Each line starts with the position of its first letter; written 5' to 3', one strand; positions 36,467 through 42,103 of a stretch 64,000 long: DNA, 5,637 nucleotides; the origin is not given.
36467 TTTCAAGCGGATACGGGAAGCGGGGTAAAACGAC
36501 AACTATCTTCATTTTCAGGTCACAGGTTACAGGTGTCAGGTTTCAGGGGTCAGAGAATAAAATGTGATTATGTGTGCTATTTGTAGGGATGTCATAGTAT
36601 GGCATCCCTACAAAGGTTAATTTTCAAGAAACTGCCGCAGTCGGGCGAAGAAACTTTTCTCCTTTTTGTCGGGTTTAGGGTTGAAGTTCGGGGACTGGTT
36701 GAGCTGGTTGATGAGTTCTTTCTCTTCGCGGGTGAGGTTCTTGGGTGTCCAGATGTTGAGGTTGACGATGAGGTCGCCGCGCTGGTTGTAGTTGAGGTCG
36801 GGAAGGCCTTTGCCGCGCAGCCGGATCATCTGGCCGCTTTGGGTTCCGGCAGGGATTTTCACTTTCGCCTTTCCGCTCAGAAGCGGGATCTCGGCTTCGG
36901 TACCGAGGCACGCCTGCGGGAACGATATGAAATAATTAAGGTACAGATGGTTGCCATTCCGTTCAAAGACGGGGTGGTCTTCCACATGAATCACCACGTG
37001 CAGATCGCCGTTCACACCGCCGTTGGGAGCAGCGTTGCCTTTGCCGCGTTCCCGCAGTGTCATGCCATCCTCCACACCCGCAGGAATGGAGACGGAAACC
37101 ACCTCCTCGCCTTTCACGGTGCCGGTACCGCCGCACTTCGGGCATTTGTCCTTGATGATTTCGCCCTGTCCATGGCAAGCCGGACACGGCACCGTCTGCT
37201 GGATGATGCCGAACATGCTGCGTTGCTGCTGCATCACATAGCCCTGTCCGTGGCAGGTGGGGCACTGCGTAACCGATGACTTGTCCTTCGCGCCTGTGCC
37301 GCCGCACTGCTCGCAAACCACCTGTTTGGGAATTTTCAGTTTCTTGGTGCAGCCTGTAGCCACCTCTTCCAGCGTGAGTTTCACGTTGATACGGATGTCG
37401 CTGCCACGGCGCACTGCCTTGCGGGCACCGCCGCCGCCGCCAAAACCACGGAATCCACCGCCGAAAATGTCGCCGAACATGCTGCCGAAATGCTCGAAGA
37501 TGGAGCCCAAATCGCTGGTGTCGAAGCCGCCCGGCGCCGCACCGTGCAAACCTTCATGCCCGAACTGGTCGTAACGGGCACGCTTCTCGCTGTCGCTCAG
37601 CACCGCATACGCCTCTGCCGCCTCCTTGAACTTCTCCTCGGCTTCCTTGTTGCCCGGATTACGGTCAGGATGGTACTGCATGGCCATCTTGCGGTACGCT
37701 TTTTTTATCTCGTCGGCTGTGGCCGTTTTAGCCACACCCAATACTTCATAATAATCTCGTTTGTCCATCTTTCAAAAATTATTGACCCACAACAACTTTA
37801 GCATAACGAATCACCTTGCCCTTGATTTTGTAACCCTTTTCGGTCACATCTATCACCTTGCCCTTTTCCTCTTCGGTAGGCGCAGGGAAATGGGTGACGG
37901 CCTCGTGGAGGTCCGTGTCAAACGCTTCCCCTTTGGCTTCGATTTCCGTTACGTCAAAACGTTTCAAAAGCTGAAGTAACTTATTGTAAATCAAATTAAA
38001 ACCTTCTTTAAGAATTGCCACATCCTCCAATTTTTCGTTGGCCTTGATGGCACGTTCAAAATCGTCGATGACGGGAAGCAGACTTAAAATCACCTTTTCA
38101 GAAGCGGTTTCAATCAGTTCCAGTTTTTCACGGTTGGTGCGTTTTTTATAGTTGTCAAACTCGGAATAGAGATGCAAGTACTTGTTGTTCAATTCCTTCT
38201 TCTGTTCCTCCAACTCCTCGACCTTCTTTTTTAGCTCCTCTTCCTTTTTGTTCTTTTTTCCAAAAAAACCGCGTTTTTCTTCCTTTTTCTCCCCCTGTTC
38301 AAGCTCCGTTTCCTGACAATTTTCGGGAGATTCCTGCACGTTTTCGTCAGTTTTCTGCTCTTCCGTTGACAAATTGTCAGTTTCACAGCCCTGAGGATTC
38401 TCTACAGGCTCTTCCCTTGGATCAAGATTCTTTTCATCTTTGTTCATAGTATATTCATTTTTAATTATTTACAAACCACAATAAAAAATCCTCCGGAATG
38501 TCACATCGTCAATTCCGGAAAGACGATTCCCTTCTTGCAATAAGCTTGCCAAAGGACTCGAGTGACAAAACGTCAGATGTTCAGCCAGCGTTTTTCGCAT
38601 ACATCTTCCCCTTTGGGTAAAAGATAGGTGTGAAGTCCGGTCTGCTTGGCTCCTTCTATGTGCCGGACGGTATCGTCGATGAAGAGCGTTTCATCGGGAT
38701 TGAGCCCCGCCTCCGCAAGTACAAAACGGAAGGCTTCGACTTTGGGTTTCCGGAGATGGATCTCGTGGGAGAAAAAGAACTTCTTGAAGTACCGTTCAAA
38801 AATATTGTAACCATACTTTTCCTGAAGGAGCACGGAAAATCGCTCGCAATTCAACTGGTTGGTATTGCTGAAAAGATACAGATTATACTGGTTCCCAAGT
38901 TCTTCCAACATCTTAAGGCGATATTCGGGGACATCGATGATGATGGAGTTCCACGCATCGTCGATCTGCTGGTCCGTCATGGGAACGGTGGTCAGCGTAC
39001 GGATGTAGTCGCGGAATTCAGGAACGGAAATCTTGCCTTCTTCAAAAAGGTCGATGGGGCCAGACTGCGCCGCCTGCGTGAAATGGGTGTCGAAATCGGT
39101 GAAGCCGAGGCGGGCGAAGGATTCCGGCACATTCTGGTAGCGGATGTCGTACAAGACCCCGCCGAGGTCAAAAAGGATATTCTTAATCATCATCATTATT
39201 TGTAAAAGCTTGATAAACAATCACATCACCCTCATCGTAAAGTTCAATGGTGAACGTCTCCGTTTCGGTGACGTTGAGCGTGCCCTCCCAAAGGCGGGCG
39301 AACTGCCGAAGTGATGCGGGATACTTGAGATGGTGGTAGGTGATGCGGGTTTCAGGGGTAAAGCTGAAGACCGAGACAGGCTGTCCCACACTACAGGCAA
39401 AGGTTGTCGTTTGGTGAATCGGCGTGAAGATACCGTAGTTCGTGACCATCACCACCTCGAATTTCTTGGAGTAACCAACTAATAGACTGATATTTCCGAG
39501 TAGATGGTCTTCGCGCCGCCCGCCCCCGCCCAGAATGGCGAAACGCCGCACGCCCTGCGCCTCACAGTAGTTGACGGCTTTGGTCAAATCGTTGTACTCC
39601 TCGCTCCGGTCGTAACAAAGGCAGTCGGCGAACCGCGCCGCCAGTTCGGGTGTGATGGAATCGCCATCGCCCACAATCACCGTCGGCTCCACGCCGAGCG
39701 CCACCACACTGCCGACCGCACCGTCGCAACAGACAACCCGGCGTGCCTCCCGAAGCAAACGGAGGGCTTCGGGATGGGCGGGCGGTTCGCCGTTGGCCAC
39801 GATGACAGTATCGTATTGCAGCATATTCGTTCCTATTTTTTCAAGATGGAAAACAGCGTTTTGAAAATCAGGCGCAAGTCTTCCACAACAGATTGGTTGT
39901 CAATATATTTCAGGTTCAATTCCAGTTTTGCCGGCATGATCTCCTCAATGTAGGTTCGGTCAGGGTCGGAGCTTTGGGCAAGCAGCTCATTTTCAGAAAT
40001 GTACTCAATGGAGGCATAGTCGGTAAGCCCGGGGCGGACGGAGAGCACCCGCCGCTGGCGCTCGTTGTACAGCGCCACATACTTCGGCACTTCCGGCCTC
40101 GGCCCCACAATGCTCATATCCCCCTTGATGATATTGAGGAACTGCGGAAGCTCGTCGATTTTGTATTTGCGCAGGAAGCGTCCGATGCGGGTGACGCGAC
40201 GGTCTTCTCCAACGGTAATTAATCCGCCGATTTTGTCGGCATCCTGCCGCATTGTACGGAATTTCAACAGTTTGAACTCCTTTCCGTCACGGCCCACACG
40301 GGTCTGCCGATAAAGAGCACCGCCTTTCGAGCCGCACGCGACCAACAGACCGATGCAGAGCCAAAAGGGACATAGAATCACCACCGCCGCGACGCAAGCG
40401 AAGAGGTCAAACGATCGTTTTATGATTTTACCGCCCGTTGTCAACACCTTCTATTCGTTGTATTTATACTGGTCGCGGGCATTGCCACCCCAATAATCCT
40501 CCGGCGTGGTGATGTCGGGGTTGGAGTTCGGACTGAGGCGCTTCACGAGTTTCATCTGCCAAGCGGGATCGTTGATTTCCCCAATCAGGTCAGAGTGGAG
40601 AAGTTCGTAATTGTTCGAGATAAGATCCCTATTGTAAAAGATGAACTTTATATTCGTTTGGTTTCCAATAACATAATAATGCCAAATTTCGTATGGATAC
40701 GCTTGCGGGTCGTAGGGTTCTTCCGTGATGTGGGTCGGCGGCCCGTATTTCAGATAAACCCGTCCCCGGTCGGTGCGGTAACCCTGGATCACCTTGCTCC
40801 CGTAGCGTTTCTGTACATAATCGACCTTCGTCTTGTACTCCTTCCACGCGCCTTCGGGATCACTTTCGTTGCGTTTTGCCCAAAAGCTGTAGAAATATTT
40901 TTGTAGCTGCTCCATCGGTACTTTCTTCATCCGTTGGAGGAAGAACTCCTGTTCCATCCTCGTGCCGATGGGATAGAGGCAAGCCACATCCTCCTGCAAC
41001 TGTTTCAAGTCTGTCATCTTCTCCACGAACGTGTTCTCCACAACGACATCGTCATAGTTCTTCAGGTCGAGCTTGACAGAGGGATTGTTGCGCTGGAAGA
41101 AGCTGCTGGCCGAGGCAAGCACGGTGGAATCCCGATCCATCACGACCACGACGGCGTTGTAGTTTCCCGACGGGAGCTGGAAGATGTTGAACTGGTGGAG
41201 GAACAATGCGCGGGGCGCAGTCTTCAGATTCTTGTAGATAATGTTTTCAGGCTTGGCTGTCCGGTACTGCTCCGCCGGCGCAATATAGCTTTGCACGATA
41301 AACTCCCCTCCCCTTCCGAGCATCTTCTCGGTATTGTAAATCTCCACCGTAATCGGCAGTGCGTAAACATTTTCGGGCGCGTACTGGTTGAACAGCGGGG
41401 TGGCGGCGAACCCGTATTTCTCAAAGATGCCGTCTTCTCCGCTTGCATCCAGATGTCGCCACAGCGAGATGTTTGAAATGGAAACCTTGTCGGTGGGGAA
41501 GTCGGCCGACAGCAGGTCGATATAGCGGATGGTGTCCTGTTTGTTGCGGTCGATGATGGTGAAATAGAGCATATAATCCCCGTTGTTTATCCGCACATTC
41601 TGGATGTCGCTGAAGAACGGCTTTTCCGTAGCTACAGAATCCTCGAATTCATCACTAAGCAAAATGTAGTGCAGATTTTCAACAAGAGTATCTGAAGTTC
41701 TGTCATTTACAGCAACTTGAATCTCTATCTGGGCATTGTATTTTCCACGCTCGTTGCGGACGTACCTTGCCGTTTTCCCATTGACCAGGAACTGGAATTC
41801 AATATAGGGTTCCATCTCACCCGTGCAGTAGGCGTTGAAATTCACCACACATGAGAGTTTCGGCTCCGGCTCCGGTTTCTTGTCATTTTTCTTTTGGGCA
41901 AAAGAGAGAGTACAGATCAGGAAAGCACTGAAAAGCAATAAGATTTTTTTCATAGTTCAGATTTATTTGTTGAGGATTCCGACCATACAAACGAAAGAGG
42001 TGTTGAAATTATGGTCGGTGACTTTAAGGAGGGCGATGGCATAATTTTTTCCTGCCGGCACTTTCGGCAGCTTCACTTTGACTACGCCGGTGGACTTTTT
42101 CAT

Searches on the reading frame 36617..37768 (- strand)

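Call 81: search_protein_families(library=pfam, proteins=[window:36617-37768:-], max_evalue=0.0001)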
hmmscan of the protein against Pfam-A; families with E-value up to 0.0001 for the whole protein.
window:36617-37768:- (383 aa): 5 families
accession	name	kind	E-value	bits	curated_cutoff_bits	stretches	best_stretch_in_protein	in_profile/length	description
PF01556.23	DnaJ_C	-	1.4e-50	171.7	26.6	1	125-342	1-152/152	DnaJ C terminal domain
PF00226.36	DnaJ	-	1.4e-29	102.4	27.8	1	5-67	1-63/63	DnaJ domain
PF00684.25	DnaJ_CXXCXGXG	-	5.9e-19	68.5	32.7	1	152-216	1-65/65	DnaJ central domain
PF20833.2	RNase_E_G_Thio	-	1.3e-05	25.6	26.8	0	208-234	1-27/86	RNase E/G, Thioredoxin-like domain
PF15777.11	Anti-TRAP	-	2.2e-05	24.8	32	0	150-182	11-46/59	Tryptophan RNA-binding attenuator protein inhibitory protein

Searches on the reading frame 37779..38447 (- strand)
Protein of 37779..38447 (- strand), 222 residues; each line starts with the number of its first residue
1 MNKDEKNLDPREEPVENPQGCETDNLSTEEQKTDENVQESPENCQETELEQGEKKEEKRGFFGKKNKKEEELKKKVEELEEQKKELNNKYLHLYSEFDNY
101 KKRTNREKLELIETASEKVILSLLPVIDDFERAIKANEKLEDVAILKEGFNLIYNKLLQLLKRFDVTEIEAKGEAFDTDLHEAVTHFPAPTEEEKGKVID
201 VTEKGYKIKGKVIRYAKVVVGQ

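Call 81: search_protein_families(library=pfam, proteins=[window:37779-38447:-], max_evalue=0.0001)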
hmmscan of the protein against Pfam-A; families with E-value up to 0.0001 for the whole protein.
window:37779-38447:- (222 aa): 1 family
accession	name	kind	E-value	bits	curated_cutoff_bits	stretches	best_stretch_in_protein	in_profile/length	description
PF01025.24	GrpE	-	1.9e-46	158.2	25.8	1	64-221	8-164/165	GrpE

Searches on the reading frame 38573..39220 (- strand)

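Call 81: search_protein_families(library=pfam, proteins=[window:38573-39220:-], max_evalue=0.0001)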
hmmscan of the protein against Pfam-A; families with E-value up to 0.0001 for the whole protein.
window:38573-39220:- (215 aa): 3 families
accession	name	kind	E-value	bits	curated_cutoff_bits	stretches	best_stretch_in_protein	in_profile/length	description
PF00702.32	Hydrolase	-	3.3e-13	50.9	26.4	1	12-193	1-189/191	haloacid dehalogenase-like hydrolase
PF13419.12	HAD_2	-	8e-09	36.3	23.8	1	102-199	85-176/178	Haloacid dehalogenase-like hydrolase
PF13242.12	Hydrolase_like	-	6.3e-06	26.5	22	1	156-205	2-52/75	HAD-hyrolase-like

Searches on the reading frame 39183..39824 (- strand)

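Call 81: search_protein_families(library=pfam, proteins=[window:39183-39824:-], max_evalue=0.0001)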
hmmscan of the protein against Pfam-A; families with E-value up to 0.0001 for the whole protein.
window:39183-39824:- (213 aa): 2 families
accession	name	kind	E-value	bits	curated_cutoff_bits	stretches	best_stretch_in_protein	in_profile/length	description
PF04263.21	TPK_catalytic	-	2.9e-21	76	30.7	1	22-125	3-112/113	Thiamin pyrophosphokinase, catalytic domain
PF21275.2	Thi_PPkinase_C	-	2.1e-16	60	27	1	131-204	1-69/69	Thiamin pyrophosphokinase, substrate-binding domain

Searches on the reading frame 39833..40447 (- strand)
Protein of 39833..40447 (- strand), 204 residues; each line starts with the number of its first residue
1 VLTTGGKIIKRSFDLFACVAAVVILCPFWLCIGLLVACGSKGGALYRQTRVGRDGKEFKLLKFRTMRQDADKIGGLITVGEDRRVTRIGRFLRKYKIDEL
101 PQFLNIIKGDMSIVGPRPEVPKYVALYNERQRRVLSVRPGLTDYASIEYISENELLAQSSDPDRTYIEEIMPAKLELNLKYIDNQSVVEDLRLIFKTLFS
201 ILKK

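Call 81: search_protein_families(library=pfam, proteins=[window:39833-40447:-], max_evalue=0.0001)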
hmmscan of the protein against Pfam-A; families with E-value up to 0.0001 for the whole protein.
window:39833-40447:- (204 aa): 1 family
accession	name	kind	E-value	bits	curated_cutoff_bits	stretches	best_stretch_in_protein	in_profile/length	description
PF02397.22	Bac_transf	-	1.7e-58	197.6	27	1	10-203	1-179/179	Bacterial sugar transferase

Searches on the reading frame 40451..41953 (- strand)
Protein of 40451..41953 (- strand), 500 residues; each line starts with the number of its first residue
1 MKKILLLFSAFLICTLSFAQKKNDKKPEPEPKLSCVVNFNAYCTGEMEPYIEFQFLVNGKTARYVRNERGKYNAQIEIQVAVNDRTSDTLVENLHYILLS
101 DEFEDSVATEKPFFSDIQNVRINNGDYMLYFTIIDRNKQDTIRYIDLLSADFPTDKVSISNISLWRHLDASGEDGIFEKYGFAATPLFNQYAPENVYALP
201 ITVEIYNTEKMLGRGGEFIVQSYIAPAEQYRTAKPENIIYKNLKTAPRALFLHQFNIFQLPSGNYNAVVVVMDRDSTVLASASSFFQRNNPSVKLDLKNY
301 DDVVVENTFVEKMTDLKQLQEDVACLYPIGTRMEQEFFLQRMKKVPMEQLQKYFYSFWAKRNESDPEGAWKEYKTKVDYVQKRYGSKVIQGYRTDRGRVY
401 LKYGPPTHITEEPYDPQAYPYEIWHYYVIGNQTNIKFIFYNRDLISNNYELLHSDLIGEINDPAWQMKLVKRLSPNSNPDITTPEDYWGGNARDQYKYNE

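Call 81: search_protein_families(library=pfam, proteins=[window:40451-41953:-], max_evalue=0.0001)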
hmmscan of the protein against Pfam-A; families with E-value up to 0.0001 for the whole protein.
window:40451-41953:- (500 aa): 1 family
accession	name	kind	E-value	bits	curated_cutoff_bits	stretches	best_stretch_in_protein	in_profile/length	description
PF20094.4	GWxTD_dom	-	3.5e-10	40.3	26.9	1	312-454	26-156/172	GWxTD domain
